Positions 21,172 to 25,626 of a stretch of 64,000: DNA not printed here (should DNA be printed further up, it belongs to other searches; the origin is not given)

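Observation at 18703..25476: Lipid-remodelling cluster: PlsC-type acyltransferase, KS-like fragment, O-methyltransferase and a 1376-aa fused BCR/HAD-family activase-dehydratase resembling plasmalogen synthase PlsA/PlsR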

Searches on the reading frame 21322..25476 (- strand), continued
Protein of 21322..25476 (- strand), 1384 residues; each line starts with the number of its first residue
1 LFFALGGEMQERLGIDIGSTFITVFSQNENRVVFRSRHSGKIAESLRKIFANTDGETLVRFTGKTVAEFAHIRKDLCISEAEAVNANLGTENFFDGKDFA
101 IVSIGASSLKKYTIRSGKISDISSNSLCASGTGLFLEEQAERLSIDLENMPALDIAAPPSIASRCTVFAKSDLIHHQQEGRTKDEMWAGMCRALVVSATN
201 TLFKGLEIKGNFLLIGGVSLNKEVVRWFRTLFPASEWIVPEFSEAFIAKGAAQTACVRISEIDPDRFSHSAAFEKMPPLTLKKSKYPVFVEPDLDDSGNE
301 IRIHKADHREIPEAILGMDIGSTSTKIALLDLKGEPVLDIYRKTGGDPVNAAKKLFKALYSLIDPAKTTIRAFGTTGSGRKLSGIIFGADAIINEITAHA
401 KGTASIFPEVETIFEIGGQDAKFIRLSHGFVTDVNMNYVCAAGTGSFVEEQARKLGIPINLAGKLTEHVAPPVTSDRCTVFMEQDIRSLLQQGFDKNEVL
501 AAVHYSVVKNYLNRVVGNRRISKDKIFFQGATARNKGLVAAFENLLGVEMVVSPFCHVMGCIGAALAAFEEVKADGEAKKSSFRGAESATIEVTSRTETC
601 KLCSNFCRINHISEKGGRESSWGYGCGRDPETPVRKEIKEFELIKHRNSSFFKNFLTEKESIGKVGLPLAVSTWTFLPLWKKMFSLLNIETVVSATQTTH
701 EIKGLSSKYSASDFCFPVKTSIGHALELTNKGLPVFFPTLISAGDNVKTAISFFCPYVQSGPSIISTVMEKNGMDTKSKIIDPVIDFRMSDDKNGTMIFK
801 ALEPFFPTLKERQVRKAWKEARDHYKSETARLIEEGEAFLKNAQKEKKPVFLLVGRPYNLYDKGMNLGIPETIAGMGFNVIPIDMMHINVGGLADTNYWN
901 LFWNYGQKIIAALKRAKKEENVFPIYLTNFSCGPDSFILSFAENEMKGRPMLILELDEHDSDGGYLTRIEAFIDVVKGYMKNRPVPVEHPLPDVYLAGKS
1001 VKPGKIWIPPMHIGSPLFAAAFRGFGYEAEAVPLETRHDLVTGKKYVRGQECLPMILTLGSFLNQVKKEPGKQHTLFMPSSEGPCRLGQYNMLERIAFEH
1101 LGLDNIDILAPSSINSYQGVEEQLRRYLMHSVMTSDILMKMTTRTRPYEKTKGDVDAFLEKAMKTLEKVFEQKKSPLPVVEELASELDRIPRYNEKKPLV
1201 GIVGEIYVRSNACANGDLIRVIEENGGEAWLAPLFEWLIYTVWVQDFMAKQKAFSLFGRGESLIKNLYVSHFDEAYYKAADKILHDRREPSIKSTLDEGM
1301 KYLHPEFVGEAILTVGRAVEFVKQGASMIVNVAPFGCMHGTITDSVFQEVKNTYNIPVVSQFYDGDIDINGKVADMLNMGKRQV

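Call 65: search_protein_families(library=pfam, proteins=[window:21322-25452:-, L095:2989-7416:+, L099:2501-5428:+, L099:5430-6644:+, L100:2489-6928:+, L098:2995-6843:+], max_evalue=1)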
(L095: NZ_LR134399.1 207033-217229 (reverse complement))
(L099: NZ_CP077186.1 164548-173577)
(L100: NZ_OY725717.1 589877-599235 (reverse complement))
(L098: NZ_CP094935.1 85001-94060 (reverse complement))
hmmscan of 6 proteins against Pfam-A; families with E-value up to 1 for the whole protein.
window:21322-25452:- (1376 aa): 2 families
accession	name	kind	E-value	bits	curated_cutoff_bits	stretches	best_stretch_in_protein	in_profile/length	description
PF01869.26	BcrAD_BadFG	-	1.9e-60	205.1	31.5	2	308-560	1-271/271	BadF/BadG/BcrA/BcrD ATPase family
PF09989.15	DUF2229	-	1e-48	166.3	29.4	2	656-877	1-217/218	CoA enzyme activase uncharacterised domain (DUF2229)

L095:2989-7416:+ (1475 aa): 4 families
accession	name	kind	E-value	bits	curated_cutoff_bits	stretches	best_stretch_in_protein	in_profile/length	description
PF09989.15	DUF2229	-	1.9e-85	286.4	29.4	2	669-886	1-218/218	CoA enzyme activase uncharacterised domain (DUF2229)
PF01869.26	BcrAD_BadFG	-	2.2e-59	201.7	31.5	2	320-574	1-271/271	BadF/BadG/BcrA/BcrD ATPase family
PF01548.23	DEDD_Tnp_IS110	-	7.5e-05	23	29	1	4-73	1-67/155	Transposase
PF00370.27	FGGY_N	-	9.7e-05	22.5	28.8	1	4-48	3-46/245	FGGY family of carbohydrate kinases, N-terminal domain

L099:2501-5428:+ (975 aa): 12 families
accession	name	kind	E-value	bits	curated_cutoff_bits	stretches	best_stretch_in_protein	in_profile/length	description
PF09989.15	DUF2229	-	6.9e-73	245.3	29.4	1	662-879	1-217/218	CoA enzyme activase uncharacterised domain (DUF2229)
PF01869.26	BcrAD_BadFG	-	3.4e-66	224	31.5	2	319-573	1-271/271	BadF/BadG/BcrA/BcrD ATPase family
PF00370.27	FGGY_N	-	3.3e-07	30.6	28.8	2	3-53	1-50/245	FGGY family of carbohydrate kinases, N-terminal domain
PF00480.26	ROK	-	0.002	18.2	22.9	0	318-354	1-38/294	ROK family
PF01968.24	Hydantoinase_A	-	0.01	15.6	22.9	0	496-570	207-283/291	Hydantoinase/oxoprolinase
PF25100.1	DUF7809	-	0.048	14.4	27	1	779-823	78-122/160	Domain of unknown function (DUF7809)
PF20285.3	CTD9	-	0.049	14.6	27.9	0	168-220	55-106/113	C-terminal domain 9 of the ABC-three component (ABC-3C) systems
PF05378.19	Hydant_A_N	-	0.062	13.5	25.2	0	4-27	1-24/176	Hydantoinase/oxoprolinase N-terminal region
PF22521.2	HypF_C_2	-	0.064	13.5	27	1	488-556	155-222/241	Carbamoyltransferase, Kae1-like Domain, second subdomain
PF08536.17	Whirly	-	0.11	12.8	23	1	447-489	31-73/136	Whirly transcription factor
PF01548.23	DEDD_Tnp_IS110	-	0.2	11.9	29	0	5-33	1-30/155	Transposase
PF23830.1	DUF7200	-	0.4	11.6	27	0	893-946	34-86/89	Domain of unknown function (DUF7200)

L099:5430-6644:+ (404 aa): 2 families
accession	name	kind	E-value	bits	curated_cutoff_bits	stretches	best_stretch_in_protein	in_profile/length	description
PF09989.15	DUF2229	-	1.8e-06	28.2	29.4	1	13-68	10-66/218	CoA enzyme activase uncharacterised domain (DUF2229)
PF02310.24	B12-binding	-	0.057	13.7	32.1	0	14-37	14-37/121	B12 binding domain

L100:2489-6928:+ (1479 aa): 7 families
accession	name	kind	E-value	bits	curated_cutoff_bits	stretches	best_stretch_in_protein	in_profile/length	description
PF01869.26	BcrAD_BadFG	-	7.1e-70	236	31.5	2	338-595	1-271/271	BadF/BadG/BcrA/BcrD ATPase family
PF09989.15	DUF2229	-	1.8e-68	230.9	29.4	1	722-942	1-218/218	CoA enzyme activase uncharacterised domain (DUF2229)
PF01548.23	DEDD_Tnp_IS110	-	1.4e-05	25.4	29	1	5-91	1-84/155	Transposase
PF02782.22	FGGY_C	-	0.00042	20.6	27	1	512-595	111-194/198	FGGY family of carbohydrate kinases, C-terminal domain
PF13941.12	MutL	-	0.002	17.4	27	1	4-96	246-334/450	MutL protein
PF00370.27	FGGY_N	-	0.058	13.4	28.8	0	337-364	2-29/245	FGGY family of carbohydrate kinases, N-terminal domain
PF05378.19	Hydant_A_N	-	0.29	11.3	25.2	0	338-411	2-76/176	Hydantoinase/oxoprolinase N-terminal region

L098:2995-6843:+ (1282 aa): 10 families
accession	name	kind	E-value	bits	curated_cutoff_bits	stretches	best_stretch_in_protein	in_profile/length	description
PF01869.26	BcrAD_BadFG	-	2e-68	231.3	31.5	2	311-560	1-269/271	BadF/BadG/BcrA/BcrD ATPase family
PF09989.15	DUF2229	-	1.3e-58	198.6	29.4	1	604-819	1-215/218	CoA enzyme activase uncharacterised domain (DUF2229)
PF06050.19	HGD-D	-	1.2e-05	25.6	28.4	1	859-911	287-342/342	2-hydroxyglutaryl-CoA dehydratase, D-component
PF05378.19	Hydant_A_N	-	0.00085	19.5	25.2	1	311-418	2-101/176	Hydantoinase/oxoprolinase N-terminal region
PF22521.2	HypF_C_2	-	0.0015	18.8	27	1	171-236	155-222/241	Carbamoyltransferase, Kae1-like Domain, second subdomain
PF02782.22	FGGY_C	-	0.0024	18.1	27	1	517-561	150-193/198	FGGY family of carbohydrate kinases, C-terminal domain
PF00370.27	FGGY_N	-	0.0058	16.7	28.8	0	310-339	2-31/245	FGGY family of carbohydrate kinases, N-terminal domain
PF01548.23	DEDD_Tnp_IS110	-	0.025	14.8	29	0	4-62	1-57/155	Transposase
PF00480.26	ROK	-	0.03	14.3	22.9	1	310-378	1-73/294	ROK family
PF01193.29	RNA_pol_L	-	0.058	13.6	24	0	226-358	14-74/74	RNA polymerase Rpb3/Rpb11 dimerisation domain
